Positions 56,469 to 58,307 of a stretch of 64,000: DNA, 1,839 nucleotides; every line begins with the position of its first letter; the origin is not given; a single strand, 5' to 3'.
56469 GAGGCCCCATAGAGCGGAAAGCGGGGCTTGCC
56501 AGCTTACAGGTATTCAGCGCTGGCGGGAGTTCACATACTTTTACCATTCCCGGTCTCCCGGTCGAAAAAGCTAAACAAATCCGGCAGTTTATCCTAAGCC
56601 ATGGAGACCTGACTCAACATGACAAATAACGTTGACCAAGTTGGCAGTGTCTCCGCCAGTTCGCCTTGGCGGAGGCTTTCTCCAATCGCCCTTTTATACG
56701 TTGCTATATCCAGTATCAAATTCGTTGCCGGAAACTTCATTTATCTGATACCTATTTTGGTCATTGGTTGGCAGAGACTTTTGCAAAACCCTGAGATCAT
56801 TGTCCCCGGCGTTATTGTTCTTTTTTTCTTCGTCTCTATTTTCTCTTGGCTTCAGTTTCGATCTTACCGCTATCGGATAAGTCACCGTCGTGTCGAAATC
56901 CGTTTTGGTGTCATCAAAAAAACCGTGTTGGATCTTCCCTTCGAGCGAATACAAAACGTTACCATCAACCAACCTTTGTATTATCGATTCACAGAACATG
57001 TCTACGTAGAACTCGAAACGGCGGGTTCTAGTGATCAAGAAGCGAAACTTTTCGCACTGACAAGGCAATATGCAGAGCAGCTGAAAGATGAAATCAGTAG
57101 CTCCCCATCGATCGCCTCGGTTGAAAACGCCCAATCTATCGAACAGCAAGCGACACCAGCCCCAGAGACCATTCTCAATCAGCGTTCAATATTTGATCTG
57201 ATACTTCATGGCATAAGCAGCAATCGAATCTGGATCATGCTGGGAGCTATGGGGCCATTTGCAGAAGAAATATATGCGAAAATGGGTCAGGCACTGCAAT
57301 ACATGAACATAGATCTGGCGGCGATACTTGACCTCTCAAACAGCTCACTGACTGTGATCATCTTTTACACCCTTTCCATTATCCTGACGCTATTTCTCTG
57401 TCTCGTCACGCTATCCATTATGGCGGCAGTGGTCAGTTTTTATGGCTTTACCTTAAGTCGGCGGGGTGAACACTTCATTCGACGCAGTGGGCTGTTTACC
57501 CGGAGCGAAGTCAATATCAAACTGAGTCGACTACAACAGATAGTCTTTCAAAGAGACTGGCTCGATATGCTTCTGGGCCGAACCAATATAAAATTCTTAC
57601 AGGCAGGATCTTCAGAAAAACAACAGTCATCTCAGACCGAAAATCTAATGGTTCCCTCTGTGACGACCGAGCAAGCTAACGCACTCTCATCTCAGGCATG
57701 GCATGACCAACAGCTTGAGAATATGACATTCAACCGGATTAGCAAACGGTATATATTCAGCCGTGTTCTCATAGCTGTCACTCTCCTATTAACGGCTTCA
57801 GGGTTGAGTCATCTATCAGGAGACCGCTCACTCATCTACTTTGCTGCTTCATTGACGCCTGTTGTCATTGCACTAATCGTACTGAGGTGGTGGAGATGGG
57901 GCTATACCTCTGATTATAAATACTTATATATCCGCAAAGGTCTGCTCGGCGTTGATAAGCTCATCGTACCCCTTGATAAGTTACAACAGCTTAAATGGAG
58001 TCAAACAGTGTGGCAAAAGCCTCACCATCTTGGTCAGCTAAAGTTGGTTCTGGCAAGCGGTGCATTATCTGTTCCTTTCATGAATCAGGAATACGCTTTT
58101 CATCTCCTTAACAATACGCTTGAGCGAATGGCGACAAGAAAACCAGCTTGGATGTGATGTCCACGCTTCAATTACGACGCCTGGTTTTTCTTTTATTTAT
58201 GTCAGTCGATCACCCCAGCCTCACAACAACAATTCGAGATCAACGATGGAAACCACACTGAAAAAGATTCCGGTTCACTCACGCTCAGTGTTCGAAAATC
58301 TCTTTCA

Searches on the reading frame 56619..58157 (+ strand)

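Call 78: search_protein_families(library=pfam, proteins=[window:56619-58157:+], max_evalue=0.000001)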
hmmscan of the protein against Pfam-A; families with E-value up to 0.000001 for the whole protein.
window:56619-58157:+ (512 aa): 1 family
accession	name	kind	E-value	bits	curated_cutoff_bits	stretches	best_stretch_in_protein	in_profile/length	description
PF03703.20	bPH_2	-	6.4e-38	129.3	22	2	81-159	2-78/78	Bacterial PH domain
